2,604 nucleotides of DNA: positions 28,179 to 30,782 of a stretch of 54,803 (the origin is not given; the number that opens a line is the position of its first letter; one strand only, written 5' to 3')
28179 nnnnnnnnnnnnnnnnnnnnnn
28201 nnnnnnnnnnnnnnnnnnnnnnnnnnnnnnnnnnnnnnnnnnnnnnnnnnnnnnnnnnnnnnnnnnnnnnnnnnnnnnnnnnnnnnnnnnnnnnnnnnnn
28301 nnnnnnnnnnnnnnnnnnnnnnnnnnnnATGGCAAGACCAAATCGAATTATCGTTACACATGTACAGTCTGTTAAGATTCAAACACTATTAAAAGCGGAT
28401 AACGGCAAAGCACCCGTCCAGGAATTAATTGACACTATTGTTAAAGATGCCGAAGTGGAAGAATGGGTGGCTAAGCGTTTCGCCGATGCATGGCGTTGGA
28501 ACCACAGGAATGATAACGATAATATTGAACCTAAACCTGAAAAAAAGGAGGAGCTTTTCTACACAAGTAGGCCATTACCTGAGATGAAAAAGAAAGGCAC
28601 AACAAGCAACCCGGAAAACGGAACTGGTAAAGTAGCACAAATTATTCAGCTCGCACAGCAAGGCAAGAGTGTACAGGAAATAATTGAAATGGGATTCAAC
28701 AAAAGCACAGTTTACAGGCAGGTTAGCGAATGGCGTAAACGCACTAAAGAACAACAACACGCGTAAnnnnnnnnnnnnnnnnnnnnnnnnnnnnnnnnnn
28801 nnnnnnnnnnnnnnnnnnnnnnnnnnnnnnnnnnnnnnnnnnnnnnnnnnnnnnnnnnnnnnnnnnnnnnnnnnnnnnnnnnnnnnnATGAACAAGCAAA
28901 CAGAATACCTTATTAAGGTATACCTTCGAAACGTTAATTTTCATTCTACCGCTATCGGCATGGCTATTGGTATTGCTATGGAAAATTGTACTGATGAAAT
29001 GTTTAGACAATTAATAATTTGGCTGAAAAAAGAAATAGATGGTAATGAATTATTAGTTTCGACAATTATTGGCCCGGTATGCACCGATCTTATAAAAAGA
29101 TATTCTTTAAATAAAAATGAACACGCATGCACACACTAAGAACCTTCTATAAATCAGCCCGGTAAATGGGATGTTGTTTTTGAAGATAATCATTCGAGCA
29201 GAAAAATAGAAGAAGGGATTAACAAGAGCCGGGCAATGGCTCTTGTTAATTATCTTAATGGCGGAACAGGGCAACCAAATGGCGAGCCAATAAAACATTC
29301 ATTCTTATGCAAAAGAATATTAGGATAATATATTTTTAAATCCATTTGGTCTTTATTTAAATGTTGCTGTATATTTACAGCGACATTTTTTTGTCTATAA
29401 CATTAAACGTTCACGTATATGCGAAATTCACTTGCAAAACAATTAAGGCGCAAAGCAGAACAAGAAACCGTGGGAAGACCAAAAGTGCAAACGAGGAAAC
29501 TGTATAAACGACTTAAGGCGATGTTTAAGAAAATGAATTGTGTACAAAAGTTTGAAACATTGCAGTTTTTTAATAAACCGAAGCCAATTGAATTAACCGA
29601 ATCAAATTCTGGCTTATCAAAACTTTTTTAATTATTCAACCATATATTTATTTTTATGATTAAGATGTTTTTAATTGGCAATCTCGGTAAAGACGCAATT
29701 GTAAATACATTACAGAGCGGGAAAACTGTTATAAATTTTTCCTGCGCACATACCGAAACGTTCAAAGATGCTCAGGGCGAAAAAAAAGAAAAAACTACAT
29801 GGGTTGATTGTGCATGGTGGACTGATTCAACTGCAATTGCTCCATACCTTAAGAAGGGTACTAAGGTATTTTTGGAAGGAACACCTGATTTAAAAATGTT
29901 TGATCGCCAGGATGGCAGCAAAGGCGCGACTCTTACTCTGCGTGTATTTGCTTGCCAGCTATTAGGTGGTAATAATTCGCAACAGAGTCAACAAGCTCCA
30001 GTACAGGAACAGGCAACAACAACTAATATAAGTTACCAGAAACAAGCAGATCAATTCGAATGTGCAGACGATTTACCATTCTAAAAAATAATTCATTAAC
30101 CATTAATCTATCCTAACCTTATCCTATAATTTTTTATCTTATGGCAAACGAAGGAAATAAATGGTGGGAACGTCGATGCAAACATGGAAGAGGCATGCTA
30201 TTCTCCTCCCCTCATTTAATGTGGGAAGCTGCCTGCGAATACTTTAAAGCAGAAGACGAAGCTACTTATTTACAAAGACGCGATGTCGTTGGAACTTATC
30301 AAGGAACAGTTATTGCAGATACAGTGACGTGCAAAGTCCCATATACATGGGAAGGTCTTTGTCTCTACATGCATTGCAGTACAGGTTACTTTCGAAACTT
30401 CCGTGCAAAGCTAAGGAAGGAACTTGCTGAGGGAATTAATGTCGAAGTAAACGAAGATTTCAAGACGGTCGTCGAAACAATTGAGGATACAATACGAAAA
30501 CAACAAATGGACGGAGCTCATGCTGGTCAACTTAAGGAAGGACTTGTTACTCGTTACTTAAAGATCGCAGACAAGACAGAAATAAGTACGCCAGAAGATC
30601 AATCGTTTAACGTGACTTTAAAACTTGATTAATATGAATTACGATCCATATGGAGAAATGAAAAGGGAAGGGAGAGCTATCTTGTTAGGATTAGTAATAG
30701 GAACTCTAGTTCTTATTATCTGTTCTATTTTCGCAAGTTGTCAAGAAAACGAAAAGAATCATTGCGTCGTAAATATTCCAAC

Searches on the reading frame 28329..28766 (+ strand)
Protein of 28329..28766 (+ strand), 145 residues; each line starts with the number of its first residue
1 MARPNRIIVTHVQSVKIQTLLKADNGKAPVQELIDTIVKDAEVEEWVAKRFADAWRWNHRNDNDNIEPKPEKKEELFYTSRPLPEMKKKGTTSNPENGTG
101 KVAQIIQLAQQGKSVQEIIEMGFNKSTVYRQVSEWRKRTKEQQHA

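Call 13: search_protein_families(library=pfam, proteins=[window:28329-28766:+], max_evalue=0.1)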
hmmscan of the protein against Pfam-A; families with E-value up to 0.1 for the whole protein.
window:28329-28766:+ (145 aa): 3 families
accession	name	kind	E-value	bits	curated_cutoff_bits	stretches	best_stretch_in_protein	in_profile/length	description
PF13384.12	HTH_23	-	0.00024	21.3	24.6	1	103-137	8-43/50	Homeodomain-like domain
PF19610.4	DUF6115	-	0.011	16.5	27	1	49-118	47-116/134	Family of unknown function (DUF6115)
PF13518.12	HTH_28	-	0.089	13.3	25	0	103-137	3-38/52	Helix-turn-helix domain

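Call 14: search_protein_families(library=phrogs, proteins=[window:28329-28766:+], max_evalue=0.01)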
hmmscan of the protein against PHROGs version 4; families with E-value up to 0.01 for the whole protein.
window:28329-28766:+ (145 aa): 0 families

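Call 15: find_related_loci(query=window:28329-28766:+, collection=viral_contigs, flank=4000)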
Query window:28329-28766:+ (145 aa) in viral_contigs; peptide patterns used: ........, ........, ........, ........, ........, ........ (x = any residue, [..] = any of these).
13 stretches matched a pattern, but none encodes a relative of the query by tblastn (E <= 1e-3).

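Call 17: find_homologous_proteins(query=window:28329-28766:+, max_evalue=0.001)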
Query window:28329-28766:+ (145 aa): 18 proteins with E <= 0.001 among 36 candidates.
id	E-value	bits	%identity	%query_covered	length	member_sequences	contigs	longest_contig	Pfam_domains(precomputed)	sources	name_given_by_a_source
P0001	4.0e-90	317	100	100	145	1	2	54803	-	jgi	jgi:polyhydroxyalkanoate synthesis regulator phasin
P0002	6.7e-47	177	58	99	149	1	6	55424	-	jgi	jgi:hypothetical protein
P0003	8.0e-47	177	62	93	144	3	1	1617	-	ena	-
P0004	2.6e-46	175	57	99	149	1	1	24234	-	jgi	jgi:hypothetical protein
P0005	2.9e-46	175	58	93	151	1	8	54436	-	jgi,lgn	jgi:hypothetical protein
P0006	1.6e-45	173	58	97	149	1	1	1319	-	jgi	jgi:hypothetical protein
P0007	2.7e-44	169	61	93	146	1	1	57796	-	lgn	-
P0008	5.3e-44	168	56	92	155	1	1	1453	-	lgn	-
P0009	1.0e-43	167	61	92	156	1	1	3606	-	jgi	jgi:hypothetical protein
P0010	2.4e-43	165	59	92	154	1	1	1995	-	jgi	jgi:hypothetical protein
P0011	8.3e-43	164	60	92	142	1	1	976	-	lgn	-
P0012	1.4e-42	163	57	94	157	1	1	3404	-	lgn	-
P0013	1.6e-41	160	56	92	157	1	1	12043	-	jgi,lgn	jgi:hypothetical protein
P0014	4.7e-41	158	54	90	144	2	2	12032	-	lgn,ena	-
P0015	1.7e-40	156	53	96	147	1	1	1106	-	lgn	-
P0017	2.4e-36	143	54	93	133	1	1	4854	-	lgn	-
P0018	4.6e-26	109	41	97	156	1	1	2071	-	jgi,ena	-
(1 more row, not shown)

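Call 18: find_encoding_contigs(protein=P0002, flank=4000, max_places=3)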
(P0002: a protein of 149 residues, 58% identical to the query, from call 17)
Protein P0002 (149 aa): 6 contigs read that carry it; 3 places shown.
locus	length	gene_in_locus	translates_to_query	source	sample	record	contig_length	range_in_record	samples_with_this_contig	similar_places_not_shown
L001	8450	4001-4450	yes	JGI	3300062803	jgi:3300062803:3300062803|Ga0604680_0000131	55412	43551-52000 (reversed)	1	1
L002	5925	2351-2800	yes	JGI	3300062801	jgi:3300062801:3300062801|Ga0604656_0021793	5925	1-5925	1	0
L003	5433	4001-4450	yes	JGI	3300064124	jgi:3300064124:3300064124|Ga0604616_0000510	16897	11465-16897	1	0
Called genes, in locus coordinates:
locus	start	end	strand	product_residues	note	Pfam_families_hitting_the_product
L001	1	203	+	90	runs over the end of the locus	-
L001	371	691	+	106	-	-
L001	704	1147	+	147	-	-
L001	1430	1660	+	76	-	-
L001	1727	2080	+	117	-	-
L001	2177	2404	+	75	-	-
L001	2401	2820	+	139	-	-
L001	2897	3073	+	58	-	-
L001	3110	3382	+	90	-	-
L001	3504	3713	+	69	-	-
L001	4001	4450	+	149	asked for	-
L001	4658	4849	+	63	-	-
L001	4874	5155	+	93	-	-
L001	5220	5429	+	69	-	-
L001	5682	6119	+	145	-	PF00436:SSB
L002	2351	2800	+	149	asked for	-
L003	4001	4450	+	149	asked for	-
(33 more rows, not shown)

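Call 19: find_encoding_contigs(protein=P0005, flank=4000, max_places=3)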
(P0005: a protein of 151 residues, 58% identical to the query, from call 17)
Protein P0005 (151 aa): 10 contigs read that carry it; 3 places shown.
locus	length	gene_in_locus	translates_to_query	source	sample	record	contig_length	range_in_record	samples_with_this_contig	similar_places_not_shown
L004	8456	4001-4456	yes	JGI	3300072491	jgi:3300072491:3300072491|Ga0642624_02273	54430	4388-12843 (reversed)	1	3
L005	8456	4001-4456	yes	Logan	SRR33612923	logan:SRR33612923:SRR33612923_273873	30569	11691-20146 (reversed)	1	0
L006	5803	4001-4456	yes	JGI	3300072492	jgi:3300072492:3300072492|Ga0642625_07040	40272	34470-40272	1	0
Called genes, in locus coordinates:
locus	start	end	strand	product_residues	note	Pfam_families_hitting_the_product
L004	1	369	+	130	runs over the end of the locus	-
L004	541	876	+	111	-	-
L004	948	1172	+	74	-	-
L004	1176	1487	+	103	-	-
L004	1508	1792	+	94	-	-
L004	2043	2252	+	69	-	-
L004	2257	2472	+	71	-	-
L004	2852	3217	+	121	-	-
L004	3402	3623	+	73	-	-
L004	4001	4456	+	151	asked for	-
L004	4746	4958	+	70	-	-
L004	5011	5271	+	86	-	-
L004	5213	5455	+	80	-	-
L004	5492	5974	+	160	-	PF00436:SSB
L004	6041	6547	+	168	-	PF16677:GP3_package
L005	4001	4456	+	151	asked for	-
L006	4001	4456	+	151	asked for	-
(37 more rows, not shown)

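Call 20: find_encoding_contigs(protein=P0007, flank=4000, max_places=2)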
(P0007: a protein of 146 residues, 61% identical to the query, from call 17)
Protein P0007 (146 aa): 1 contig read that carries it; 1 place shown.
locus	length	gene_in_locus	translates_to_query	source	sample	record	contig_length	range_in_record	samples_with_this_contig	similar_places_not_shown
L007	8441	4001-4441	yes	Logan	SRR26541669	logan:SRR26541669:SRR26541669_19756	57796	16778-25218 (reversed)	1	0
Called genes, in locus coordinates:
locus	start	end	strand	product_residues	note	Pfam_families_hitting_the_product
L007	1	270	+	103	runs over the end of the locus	-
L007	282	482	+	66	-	-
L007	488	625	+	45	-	-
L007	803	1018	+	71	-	-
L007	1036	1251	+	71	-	-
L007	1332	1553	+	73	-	-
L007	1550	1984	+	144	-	-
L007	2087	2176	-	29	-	-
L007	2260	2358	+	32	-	-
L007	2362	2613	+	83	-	-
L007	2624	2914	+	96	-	-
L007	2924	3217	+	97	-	-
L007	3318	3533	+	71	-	-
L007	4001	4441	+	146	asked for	-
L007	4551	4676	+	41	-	-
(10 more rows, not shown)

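Call 21: find_encoding_contigs(protein=P0004, flank=4000, max_places=2)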
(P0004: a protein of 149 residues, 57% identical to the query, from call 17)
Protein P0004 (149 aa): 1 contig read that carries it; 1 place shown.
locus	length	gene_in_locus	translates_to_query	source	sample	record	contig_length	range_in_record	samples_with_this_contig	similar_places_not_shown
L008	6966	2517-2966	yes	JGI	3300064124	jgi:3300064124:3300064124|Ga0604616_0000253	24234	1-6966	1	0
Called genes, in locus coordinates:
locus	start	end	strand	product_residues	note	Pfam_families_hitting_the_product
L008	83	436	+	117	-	-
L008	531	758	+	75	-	-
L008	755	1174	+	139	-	-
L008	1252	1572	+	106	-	-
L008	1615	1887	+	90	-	-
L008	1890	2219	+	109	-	-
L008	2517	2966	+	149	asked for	-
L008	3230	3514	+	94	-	-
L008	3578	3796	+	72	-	-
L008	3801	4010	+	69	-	-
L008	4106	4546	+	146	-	PF00436:SSB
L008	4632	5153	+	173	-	PF16677:GP3_package (faint)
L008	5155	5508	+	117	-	-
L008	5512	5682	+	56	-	-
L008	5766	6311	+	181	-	-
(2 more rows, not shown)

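Call 25: find_encoding_contigs(protein=P0013, flank=4000, max_places=2)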
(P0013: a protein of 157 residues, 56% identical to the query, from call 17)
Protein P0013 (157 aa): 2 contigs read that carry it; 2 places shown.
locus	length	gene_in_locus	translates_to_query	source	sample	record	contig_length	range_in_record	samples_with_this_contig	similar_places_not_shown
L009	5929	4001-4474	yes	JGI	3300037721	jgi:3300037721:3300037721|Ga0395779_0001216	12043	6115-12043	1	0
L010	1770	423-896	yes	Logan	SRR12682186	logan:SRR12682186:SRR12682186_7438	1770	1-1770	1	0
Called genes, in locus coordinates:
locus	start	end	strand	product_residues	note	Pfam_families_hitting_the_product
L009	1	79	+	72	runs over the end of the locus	-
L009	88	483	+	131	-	-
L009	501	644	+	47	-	-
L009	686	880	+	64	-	-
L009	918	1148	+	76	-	-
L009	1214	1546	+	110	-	-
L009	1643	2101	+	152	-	-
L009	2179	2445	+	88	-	-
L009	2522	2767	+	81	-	-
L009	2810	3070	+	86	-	-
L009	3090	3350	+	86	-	-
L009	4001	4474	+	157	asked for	-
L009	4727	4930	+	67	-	-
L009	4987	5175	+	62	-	-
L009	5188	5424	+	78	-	-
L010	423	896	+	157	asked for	-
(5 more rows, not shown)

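Call 26: find_encoding_contigs(protein=P0014, flank=4000, max_places=2)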
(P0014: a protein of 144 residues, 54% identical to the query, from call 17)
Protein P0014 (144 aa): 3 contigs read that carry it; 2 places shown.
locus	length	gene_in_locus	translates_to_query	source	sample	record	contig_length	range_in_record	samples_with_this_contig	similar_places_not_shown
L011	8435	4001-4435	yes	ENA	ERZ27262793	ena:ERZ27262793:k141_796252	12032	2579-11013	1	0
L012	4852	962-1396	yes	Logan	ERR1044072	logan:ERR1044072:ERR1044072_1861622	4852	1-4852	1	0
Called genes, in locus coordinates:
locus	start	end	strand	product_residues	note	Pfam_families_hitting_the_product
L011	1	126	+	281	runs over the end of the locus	-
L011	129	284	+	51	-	-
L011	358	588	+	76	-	-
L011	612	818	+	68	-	-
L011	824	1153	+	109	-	-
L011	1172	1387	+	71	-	-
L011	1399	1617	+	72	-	-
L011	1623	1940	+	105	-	-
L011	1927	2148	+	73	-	-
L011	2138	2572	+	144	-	-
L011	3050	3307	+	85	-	-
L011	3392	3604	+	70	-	-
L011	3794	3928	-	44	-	-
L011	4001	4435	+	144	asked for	-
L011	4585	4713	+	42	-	-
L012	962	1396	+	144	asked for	-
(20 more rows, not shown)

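Call 27: find_encoding_contigs(protein=P0017, flank=4000, max_places=2)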
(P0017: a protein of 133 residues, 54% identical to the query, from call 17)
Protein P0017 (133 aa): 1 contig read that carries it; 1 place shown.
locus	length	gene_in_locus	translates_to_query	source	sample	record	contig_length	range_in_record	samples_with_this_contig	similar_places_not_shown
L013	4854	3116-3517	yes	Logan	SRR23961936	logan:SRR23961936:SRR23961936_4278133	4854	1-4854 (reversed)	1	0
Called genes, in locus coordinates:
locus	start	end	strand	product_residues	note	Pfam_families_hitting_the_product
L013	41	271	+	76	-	-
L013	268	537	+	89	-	-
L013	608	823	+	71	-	-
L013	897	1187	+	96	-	-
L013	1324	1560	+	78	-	-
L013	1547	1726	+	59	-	-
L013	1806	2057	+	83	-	-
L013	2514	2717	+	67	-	-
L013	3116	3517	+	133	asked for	-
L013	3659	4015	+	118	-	-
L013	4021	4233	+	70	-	-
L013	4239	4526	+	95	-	-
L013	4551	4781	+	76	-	-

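Call 28: find_encoding_contigs(protein=P0009, flank=4000, max_places=2)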
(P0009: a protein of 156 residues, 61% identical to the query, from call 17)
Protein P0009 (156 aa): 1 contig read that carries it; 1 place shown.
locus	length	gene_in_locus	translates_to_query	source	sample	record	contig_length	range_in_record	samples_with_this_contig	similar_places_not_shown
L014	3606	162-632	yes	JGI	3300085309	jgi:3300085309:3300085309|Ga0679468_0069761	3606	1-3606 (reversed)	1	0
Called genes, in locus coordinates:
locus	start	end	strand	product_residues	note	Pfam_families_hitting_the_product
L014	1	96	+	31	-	?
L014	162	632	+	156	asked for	-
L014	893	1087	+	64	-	-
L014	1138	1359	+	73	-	-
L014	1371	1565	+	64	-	-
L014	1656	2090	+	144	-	PF00436:SSB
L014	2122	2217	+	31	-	-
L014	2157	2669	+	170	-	PF16677:GP3_package (weak)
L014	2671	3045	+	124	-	-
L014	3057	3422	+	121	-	-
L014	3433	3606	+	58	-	?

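Call 34: find_encoding_contigs(protein=P0012, flank=4000, max_places=1)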
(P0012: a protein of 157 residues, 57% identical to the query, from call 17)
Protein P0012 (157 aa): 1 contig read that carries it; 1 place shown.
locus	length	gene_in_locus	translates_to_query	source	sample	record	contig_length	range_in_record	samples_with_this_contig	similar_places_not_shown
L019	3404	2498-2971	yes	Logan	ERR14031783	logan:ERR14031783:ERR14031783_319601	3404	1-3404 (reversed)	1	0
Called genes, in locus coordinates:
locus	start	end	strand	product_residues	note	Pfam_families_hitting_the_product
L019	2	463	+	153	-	?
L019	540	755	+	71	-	-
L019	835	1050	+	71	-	-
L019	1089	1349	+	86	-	-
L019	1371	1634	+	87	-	-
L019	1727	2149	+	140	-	-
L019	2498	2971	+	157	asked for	-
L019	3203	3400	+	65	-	-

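Call 35: find_encoding_contigs(protein=P0018, flank=4000, max_places=1)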
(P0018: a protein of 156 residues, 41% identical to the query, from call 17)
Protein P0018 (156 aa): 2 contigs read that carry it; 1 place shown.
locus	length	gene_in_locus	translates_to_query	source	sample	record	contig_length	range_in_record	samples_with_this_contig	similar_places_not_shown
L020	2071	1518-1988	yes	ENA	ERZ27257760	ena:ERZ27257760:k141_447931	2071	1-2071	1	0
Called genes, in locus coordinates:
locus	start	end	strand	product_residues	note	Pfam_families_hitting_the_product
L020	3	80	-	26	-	?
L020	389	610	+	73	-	-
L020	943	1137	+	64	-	-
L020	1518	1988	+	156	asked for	-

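Call 36: find_encoding_contigs(protein=P0010, flank=4000, max_places=1)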
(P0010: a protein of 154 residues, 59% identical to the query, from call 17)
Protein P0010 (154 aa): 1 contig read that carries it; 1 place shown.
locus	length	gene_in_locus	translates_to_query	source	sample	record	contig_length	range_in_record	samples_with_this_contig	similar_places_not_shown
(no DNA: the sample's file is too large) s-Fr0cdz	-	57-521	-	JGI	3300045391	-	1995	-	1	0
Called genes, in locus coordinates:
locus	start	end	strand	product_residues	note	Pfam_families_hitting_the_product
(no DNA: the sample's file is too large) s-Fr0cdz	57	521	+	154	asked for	-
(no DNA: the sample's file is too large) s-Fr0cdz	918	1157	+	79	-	-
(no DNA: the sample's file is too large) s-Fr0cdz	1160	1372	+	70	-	-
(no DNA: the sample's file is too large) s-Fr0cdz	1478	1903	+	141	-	PF00436:SSB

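Call 37: find_encoding_contigs(protein=P0003, flank=4000, max_places=1)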
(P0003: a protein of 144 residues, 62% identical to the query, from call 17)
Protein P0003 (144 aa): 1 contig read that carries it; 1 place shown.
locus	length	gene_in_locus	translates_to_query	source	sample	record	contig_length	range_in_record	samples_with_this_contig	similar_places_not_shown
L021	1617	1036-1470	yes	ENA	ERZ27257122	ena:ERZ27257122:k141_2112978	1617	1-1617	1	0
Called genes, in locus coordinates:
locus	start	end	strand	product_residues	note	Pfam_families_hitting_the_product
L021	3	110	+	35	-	?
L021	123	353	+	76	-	-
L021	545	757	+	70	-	-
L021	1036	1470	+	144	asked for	-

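Call 74: search_solved_structures(query=window:28329-28763:+, max_evalue=1)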
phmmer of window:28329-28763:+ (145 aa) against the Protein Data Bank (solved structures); distinct sequences matched with E-value up to 1: 1.
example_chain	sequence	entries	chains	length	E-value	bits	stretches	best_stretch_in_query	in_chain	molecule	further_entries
6stw_A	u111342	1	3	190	0.53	13.7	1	52-124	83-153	Fiber protein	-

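Call 98: predict_structure(alignment_id=A7)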
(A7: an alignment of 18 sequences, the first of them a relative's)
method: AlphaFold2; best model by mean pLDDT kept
length: 145 residues; sequences in the alignment: 18
mean_pLDDT: 76.2   pTM: 0.39
mean pLDDT of the five models: 76.2, 76.0, 75.8, 75.0, 74.1
residues with pLDDT >= 90: 21; 70-90: 77; 50-70: 37; < 50: 10
segments of 3 or more residues with pLDDT < 50: 86-92
pLDDT, mean of each block of 10 residues (from residue 1): 71 90 81 89 89 81 52 56 55 58 86 89 91 86 65
secondary structure, 60 per line:
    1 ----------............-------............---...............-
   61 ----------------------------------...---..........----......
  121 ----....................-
elements in order: H11-22 H30-41 H45-59 H101-110 H115-120 H125-144

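Call 100: fold_search(model_id=the predicted structure, library=pdb)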
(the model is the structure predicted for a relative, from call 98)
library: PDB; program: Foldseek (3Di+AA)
matches with E <= 10: 187; with E <= 0.001: 0
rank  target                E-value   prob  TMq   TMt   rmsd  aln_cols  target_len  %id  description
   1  2m0c_MODEL_1_A        2.6e-01  0.96  0.30  0.52   5.7        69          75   13  Solution NMR Structure of Homeobox Domain of Human ALX4, Northeast Structural Genomics Consortium (NESG) Targe (released 2012-11-21)
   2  9d9r_A                3.4e-01  0.98  0.35  0.64   3.5        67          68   13  X-ray structure of ALX4 homeodomain dimer bound to DNA (released 2025-04-09)
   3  2lvs_MODEL_1_A        4.0e-01  0.47  0.24  0.32  22.6       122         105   16  NMR solution structure of a CRISPR repeat binding protein (released 2013-01-23)
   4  2da3_MODEL_1_A        4.7e-01  0.97  0.32  0.54   6.8        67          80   15  Solution structure of the third homeobox domain of AT-binding transcription factor 1 (ATBF1) (released 2006-06-13)
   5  5zjr_A                5.9e-01  0.91  0.31  0.60   4.4        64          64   12  Structure of AbdB/Exd complex bound to a 'Magenta14' DNA sequence (released 2018-08-29)
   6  9d9r_B                7.0e-01  0.85  0.31  0.59   4.4        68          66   15  X-ray structure of ALX4 homeodomain dimer bound to DNA (released 2025-04-09)
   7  2ly9_MODEL_1_A        7.4e-01  0.80  0.29  0.49   7.1        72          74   18  Solution NMR Structure of Homeobox 2 Domain from Human ZHX1 repressor, Northeast Structural Genomics Consortiu (released 2012-11-14)
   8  2da1_MODEL_1_A        7.8e-01  0.87  0.31  0.55   5.6        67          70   15  Solution structure of the first homeobox domain of AT-binding transcription factor 1 (ATBF1) (released 2006-06-13)
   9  2r5y_A                8.2e-01  0.84  0.31  0.53   4.5        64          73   16  Structure of Scr/Exd complex bound to a consensus Hox-Exd site (released 2008-02-05)
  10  2dms_MODEL_1_A        9.2e-01  0.75  0.30  0.46   4.5        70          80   14  Solution structure of the homeobox domain of Homeobox protein OTX2 (released 2006-10-24)
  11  7dw5_A                9.2e-01  0.33  0.32  0.35  15.2       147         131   16  Crystal structure of DUX4 HD1-HD2 domain complexed with ERG sites (released 2021-11-03)
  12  8ilw_C                1.0e+00  0.89  0.31  0.62   2.9        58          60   14  Transcription factor LMX1a homeobox domain in complex with Pitx3 promoter (released 2024-03-06)
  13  3a01_A                1.0e+00  0.82  0.32  0.54   4.2        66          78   11  Crystal structure of Aristaless and Clawless homeodomains bound to DNA (released 2010-03-09)
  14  2l7z_MODEL_1_A        1.0e+00  0.54  0.26  0.43   8.9        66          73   14  NMR Structure of A13 homedomain (released 2011-11-09)
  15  5hod_A                1.1e+00  0.92  0.32  0.66   2.9        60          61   13  Structure of LHX4 transcription factor complexed with DNA (released 2017-02-01)
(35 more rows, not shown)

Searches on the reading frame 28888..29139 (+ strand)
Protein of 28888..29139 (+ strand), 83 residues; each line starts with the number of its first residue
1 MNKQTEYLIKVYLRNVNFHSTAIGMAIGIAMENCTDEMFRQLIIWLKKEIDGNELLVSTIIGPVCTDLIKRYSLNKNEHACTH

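Call 13: search_protein_families(library=pfam, proteins=[window:28888-29139:+], max_evalue=0.1)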
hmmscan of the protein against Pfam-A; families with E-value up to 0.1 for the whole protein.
window:28888-29139:+ (83 aa): 1 family
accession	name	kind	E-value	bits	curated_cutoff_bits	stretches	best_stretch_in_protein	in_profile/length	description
PF15658.11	Latrotoxin_C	-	0.079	13.2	25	1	24-61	75-112/137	Latrotoxin C-terminal domain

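Call 14: search_protein_families(library=phrogs, proteins=[window:28888-29139:+], max_evalue=0.01)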
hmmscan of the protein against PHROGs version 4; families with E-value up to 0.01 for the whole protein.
window:28888-29139:+ (83 aa): 0 families

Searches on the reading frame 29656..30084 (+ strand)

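Call 13: search_protein_families(library=pfam, proteins=[window:29656-30084:+], max_evalue=0.1)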
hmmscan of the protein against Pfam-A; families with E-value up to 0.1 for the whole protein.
window:29656-30084:+ (142 aa): 1 family
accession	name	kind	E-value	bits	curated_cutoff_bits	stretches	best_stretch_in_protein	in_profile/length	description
PF00436.31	SSB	-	2.3e-19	69.8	26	1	2-97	2-98/104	Single-strand binding protein family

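Call 14: search_protein_families(library=phrogs, proteins=[window:29656-30084:+], max_evalue=0.01)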
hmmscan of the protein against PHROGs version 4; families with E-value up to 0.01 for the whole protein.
window:29656-30084:+ (142 aa): 2 families
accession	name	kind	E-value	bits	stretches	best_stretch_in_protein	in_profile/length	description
phrog_44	-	DNA, RNA and nucleotide metabolism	7.8e-27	95.7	1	3-142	89-228/271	single strand DNA binding protein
phrog_25370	-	unknown function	6.4e-06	26.8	1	5-47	6-48/48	-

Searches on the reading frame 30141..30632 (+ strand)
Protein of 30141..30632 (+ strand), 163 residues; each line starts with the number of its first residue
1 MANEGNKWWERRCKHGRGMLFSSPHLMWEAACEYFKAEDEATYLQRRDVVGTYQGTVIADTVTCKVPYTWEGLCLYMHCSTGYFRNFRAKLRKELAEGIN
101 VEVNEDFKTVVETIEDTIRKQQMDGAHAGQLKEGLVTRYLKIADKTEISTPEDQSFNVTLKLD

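Call 13: search_protein_families(library=pfam, proteins=[window:30141-30632:+], max_evalue=0.1)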
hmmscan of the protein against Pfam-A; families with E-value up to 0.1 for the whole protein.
window:30141-30632:+ (163 aa): 3 families
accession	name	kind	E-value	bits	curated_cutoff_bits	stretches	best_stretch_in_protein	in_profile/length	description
PF16677.11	GP3_package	-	7.1e-16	58.7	29.4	1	16-146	1-103/105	DNA-packaging protein gp3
PF08955.15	BofC_C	-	0.04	14.5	21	0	88-115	46-73/74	BofC C-terminal domain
PF23336.1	HTH_TbsP_C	-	0.096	13.2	27.1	0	89-127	3-41/121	Transcriptional regulator TbsP-like, C-terminal HTH domain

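Call 14: search_protein_families(library=phrogs, proteins=[window:30141-30632:+], max_evalue=0.01)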
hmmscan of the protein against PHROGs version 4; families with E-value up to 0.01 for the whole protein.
window:30141-30632:+ (163 aa): 2 families
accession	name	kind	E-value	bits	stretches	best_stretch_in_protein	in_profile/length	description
phrog_606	-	head and packaging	1.5e-28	100.9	1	2-150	5-138/167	terminase small subunit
phrog_36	-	transcription regulation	0.008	16.8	0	68-113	156-202/220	transcriptional regulator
